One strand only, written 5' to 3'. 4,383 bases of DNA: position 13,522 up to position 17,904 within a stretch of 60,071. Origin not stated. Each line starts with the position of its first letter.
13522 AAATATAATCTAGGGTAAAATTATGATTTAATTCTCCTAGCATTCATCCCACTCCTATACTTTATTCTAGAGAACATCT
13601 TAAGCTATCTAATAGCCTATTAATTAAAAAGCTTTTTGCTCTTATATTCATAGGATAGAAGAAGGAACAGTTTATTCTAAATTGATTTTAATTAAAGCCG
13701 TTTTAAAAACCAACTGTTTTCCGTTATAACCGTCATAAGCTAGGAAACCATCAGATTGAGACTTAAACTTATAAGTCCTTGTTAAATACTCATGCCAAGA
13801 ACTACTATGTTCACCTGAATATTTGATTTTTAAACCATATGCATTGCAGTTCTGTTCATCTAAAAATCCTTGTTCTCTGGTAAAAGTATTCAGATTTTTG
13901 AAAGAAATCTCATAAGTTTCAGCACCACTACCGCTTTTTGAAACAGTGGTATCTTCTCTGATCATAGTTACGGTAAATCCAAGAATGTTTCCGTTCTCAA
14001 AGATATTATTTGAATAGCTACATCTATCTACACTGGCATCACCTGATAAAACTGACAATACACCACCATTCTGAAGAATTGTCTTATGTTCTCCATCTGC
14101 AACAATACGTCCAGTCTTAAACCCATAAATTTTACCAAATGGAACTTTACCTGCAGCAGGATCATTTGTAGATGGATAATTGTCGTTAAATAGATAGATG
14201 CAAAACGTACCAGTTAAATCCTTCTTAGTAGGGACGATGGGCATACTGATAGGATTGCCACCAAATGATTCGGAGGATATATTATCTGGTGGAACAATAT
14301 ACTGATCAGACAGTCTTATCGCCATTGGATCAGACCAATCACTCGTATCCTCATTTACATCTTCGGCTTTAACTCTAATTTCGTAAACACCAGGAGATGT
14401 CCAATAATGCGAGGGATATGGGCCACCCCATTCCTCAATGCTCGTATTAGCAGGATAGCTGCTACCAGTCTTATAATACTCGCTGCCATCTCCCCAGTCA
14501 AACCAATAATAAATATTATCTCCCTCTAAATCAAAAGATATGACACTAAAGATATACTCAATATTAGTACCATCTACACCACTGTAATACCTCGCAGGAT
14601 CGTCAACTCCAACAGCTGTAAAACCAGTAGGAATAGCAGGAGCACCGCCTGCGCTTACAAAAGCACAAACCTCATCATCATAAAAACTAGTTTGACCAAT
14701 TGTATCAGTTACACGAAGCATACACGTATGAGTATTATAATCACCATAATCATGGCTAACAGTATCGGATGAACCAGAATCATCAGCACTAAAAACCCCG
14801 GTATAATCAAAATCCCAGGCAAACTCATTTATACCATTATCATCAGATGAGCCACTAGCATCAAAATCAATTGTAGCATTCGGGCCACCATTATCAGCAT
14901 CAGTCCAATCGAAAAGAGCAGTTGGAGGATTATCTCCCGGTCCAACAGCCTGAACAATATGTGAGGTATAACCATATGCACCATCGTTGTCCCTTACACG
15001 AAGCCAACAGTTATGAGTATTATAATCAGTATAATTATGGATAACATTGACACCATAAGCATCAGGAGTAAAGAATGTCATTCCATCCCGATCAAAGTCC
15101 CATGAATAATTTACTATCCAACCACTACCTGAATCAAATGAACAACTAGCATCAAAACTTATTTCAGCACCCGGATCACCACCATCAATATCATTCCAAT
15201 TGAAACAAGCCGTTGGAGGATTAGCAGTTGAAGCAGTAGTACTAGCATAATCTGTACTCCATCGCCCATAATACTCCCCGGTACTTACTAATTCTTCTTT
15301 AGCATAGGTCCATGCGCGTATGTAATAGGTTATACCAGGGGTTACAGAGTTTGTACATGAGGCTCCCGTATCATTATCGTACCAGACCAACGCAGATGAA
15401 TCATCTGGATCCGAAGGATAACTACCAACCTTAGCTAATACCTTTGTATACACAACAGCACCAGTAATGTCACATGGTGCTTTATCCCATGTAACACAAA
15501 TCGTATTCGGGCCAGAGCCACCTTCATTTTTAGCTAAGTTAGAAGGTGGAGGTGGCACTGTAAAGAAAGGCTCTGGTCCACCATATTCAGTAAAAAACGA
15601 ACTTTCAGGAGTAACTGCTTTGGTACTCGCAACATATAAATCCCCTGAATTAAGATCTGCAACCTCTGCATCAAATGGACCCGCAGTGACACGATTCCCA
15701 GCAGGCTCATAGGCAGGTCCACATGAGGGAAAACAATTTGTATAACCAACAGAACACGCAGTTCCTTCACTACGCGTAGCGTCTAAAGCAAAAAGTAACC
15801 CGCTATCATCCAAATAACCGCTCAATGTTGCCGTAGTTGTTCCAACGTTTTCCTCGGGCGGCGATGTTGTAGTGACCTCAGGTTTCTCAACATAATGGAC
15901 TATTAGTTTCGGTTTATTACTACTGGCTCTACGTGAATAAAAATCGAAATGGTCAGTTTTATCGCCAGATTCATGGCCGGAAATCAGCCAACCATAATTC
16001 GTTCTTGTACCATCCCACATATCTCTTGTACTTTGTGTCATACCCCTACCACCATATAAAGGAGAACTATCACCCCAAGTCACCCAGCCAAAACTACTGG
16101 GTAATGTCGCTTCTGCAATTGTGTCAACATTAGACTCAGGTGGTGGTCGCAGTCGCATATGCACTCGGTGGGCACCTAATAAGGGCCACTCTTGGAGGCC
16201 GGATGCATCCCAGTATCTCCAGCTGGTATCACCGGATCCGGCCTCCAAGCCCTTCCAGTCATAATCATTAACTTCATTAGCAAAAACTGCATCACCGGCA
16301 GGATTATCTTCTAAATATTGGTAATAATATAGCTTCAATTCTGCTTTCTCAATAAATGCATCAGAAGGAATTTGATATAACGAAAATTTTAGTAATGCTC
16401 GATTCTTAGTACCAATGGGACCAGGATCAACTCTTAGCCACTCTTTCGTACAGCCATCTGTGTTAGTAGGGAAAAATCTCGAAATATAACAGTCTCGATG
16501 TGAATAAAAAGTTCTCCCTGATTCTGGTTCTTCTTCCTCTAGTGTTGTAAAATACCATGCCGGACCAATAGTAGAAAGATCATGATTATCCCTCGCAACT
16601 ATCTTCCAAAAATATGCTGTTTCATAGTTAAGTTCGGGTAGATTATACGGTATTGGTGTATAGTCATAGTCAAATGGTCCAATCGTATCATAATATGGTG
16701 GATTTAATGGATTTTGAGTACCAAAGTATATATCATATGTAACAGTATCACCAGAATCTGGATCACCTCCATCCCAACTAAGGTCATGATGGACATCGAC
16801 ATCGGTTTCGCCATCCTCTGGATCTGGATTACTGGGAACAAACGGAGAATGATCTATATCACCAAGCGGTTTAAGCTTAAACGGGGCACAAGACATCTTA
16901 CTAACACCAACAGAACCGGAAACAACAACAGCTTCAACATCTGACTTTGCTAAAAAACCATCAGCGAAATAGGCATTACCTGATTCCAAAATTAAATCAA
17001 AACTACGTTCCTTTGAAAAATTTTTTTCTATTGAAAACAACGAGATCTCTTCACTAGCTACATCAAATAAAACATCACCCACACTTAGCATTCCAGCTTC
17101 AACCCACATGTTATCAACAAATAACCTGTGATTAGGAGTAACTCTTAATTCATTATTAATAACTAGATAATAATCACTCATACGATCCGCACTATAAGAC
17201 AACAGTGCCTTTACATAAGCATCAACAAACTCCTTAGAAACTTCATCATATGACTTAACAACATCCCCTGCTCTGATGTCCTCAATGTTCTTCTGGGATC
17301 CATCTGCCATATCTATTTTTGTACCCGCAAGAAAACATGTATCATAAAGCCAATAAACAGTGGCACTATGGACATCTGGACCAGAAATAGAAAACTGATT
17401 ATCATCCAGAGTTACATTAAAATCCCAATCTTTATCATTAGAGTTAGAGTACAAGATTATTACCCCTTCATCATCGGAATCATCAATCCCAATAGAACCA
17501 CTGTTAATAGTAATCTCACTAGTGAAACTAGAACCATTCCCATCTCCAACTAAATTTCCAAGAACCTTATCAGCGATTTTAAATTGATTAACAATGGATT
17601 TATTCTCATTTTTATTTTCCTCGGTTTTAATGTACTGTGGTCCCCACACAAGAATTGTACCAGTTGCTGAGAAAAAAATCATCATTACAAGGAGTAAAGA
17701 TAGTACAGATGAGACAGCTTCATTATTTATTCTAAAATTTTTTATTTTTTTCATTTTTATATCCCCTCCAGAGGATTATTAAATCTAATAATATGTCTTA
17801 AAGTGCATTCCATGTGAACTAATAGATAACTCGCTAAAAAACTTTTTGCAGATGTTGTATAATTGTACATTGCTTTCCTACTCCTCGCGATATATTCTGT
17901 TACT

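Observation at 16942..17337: Second, Hedgehog-style Hint domain placed right after the pilin-like N-terminal domain of the 1360-aa protein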

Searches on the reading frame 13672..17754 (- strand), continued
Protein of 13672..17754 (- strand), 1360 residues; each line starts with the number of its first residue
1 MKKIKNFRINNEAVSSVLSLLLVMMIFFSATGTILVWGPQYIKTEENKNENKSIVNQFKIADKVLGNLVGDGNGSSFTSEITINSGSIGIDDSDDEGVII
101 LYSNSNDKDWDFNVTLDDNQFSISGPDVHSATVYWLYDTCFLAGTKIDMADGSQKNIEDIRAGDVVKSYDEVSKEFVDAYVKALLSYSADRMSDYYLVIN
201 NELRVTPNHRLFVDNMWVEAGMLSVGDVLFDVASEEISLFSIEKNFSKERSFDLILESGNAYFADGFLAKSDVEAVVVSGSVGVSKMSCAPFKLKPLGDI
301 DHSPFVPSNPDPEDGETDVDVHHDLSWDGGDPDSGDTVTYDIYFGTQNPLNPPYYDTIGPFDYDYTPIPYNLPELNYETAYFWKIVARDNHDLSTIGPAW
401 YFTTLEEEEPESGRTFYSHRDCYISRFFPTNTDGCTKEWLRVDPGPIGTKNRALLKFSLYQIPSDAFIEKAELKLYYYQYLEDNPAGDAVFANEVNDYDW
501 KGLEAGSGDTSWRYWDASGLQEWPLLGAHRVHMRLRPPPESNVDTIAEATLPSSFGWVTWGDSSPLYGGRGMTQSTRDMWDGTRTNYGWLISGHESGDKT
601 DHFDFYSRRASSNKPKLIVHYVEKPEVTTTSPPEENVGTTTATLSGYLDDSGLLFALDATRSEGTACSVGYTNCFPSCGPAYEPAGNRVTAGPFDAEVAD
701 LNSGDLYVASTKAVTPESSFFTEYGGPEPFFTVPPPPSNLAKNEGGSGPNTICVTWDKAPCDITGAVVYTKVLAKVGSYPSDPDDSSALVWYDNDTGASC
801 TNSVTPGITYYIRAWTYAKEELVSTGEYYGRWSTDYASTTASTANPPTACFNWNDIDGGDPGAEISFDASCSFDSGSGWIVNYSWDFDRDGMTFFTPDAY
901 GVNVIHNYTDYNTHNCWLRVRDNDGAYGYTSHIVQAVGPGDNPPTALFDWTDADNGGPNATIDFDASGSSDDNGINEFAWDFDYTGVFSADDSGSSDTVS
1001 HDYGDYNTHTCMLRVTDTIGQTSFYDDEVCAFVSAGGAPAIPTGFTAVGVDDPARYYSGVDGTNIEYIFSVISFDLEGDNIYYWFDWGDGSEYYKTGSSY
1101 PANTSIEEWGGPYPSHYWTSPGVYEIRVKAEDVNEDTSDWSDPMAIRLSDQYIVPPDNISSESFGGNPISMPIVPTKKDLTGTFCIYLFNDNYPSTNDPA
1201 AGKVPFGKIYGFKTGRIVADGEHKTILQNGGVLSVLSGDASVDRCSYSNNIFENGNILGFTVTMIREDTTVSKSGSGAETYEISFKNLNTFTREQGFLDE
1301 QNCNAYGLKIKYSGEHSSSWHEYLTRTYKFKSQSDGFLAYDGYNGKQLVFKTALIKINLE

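Call 62: fold_search(model_id=the predicted structure, library=pdb)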
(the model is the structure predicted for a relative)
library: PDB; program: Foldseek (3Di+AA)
matches with E <= 10: 1757; with E <= 0.001: 75
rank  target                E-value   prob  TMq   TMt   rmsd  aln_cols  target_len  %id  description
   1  6tmm_AAA              1.2e-08  1.00  0.14  0.72   4.5       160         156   24  BIL2 domain from T.thermophila BUBL1 locus (C1A-N143A) (released 2020-12-16)
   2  6tmm_BBB              1.5e-08  1.00  0.14  0.73   3.4       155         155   26  BIL2 domain from T.thermophila BUBL1 locus (C1A-N143A) (released 2020-12-16)
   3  6y75_B                1.5e-08  1.00  0.14  0.77   3.2       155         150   25  BIL2 domain from T.thermophila BUBL1 locus (C1A-N143A) (released 2021-02-03)
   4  6y75_A                2.8e-08  1.00  0.14  0.75   3.2       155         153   25  BIL2 domain from T.thermophila BUBL1 locus (C1A-N143A) (released 2021-02-03)
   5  2lwy_MODEL_1_A        4.7e-08  1.00  0.14  0.85   2.2       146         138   25  Solution Structure of Bacterial Intein-Like domain from Clostridium thermocellum (released 2013-05-08)
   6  1mi8                  1.2e-06  1.00  0.14  0.77   3.1       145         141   17  2.0 Angstrom crystal structure of a DnaB intein from Synechocystis sp. PCC 6803 (released 2003-08-19)
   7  6frh_A                1.5e-06  1.00  0.13  0.67   3.7       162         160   15  Crystal structure of Ssp DnaB Mini-Intein variant M86 (released 2019-01-30)
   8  6frh_B                1.8e-06  1.00  0.13  0.70   3.9       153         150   17  Crystal structure of Ssp DnaB Mini-Intein variant M86 (released 2019-01-30)
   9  6fre                  5.1e-06  1.00  0.13  0.67   3.8       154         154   16  Crystal structure of G-1F/H73A mutant of Ssp DnaB Mini-Intein variant M86 (released 2019-01-30)
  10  4o1r                  8.2e-06  1.00  0.13  0.74   3.4       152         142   18  Crystal structure of NpuDnaB intein (released 2014-03-19)
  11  6frg                  9.4e-06  1.00  0.13  0.67   5.6       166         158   14  Crystal structure of G-1F mutant of Ssp DnaB Mini-Intein variant M86 (released 2019-01-30)
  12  3ifj_A                1.1e-05  1.00  0.13  0.74   3.3       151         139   22  Crystal structure of Mtu recA intein, splicing domain (released 2009-10-06)
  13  2in0                  1.7e-05  1.00  0.13  0.74   3.2       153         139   21  crystal structure of Mtu recA intein splicing domain (released 2007-05-01)
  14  2imz_B                2.0e-05  1.00  0.13  0.72   3.5       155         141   21  Crystal structure of Mtu recA intein splicing domain (released 2007-05-01)
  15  2in8                  2.6e-05  1.00  0.13  0.75   3.3       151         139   22  crystal structure of Mtu recA intein, splicing domain (released 2007-05-01)
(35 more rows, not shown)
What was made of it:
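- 16942..17337 (-): Hint domain, residues 140-271. The homologue model matches BIL2 and Cth BIL by Foldseek, TM 0.72-0.85 (call 62).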

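Call 83: find_encoding_contigs(protein=P0002, flank=3000, max_places=2)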
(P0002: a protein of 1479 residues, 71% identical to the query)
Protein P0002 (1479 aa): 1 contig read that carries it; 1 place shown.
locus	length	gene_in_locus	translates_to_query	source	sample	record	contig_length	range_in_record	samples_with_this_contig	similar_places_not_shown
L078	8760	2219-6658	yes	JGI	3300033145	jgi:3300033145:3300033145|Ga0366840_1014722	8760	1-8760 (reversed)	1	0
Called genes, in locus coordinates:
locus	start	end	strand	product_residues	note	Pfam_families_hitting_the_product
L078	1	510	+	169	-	?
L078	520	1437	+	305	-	PF00482:T2SSF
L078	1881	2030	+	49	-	-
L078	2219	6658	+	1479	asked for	PF01079:Hint (faint), PF14623:Vint (faint), PF07591:PT-HINT (weak), PF22352:K319L-like_PKD (faint), PF24517:CBM96 (faint), PF18911:PKD_4 (weak), PF00801:PKD (weak)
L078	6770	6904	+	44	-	-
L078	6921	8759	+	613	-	?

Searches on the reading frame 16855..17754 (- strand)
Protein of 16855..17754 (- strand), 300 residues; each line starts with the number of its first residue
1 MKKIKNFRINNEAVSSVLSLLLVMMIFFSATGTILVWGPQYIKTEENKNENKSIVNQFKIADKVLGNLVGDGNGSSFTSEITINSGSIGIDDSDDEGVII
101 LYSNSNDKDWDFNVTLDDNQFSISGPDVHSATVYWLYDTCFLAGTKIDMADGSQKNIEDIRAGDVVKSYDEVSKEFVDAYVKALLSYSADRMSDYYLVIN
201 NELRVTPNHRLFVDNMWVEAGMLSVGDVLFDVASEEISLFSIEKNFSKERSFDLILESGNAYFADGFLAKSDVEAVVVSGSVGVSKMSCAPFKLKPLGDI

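Call 70: search_protein_representatives(protein=window:16855-17754:-)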
Query: 300 residues. Proteins with E-value up to 0.001 (for the whole library): 5332; up to 1e-10: 1331; up to 1e-30: 130. The best 150 are listed.
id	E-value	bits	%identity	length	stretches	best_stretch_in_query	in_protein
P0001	7.2e-190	645.9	100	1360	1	1-300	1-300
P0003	6.0e-108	377.1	62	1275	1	4-299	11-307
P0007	2.1e-107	375.4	65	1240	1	9-299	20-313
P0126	1.3e-103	362.8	68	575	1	4-298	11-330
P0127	2.0e-103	362.3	45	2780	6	137-258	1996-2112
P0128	9.6e-100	350.2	45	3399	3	130-270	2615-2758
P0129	6.5e-80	285.1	54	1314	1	7-298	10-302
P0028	1.7e-78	280.5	56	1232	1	6-298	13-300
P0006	9.9e-73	261.6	54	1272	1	8-297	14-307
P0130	1.3e-72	261.2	46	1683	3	139-237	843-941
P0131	4.1e-69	249.7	43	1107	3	10-280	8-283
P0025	1.6e-67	244.5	48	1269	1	7-298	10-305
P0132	8.3e-66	238.9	48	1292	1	8-298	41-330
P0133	2.3e-60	221.0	41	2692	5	138-229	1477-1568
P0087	3.6e-60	220.4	44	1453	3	139-273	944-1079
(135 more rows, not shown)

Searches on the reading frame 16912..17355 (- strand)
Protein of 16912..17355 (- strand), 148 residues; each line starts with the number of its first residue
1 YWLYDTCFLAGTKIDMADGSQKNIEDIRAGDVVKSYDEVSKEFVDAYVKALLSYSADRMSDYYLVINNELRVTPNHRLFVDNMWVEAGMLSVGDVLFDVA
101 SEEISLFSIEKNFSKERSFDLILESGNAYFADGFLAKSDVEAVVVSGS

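Call 8: search_solved_structures(query=window:16912-17355:-, max_evalue=1, show_alignments=3)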
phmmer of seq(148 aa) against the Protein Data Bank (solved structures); distinct sequences matched with E-value up to 1: 25.
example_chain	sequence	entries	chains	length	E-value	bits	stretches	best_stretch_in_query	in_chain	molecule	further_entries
6y75_A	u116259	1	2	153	1e-06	32.4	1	7-137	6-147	NAD(P)(+)--arginine ADP-ribosyltransferase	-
6tmm_AAA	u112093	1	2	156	1e-06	32.4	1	7-137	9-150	NAD(P)(+)--arginine ADP-ribosyltransferase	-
6tmm_BBB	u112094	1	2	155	1.1e-06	32.3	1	7-137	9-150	NAD(P)(+)--arginine ADP-ribosyltransferase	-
6y75_B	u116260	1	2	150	1.2e-06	32.2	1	7-136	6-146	NAD(P)(+)--arginine ADP-ribosyltransferase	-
8w20_A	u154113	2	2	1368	1.3e-06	32.1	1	8-131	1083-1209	Intein C-terminal splicing domain-containing protein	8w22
2lwy_A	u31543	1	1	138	4.3e-05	27.2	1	7-101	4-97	BACTERIAL INTEIN-LIKE DOMAIN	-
6zgq_A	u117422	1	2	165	0.018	18.7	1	4-81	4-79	AceL NrdHF-1-1 Intein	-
1gpp_A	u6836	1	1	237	0.074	16.7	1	6-59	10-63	ENDONUCLEASE PI-SCEI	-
4e2u_A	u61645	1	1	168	0.09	16.4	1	55-110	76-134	Pho radA intein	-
5k08_A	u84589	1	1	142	0.13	15.9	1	69-135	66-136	RecA mini intein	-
5i0a_A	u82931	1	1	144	0.13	15.9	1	69-135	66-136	Intein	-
2in0_A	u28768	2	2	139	0.14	15.8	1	69-135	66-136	Endonuclease PI-MtuI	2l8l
2in9_A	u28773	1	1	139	0.23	15.1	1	70-135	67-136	Endonuclease PI-MtuI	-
2lqm_A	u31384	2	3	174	0.24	15.1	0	55-107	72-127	Pho radA intein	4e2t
3igd_A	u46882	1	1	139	0.24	15.1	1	70-135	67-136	Endonuclease PI-MtuI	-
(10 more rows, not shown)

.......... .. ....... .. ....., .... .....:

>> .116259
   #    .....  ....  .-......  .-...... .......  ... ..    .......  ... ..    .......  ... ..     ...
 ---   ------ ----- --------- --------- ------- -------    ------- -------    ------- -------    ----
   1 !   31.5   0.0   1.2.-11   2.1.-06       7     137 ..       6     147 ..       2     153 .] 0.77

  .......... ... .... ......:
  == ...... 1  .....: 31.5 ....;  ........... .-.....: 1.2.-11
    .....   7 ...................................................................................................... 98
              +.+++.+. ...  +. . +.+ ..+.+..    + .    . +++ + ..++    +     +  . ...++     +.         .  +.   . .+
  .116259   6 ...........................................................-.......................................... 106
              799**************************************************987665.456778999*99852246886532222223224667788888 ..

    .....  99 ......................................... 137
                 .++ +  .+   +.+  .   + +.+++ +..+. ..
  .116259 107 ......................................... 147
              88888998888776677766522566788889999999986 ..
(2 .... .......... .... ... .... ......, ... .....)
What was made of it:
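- The closest solved relatives by sequence and by fold are the BUBL BIL2 domains (calls 8, 62).
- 16942..17337 (-): PDB sequence hits to BIL domains (call 8).
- Checked: The best matches among solved structures are the Tetrahymena BUBL BIL2 domain 6y75/6tmm (E 1e-6), 8w20, and the C. thermocellum BIL 2lwy (call 8).
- PDB sequence hits are to BIL domains (call 8).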
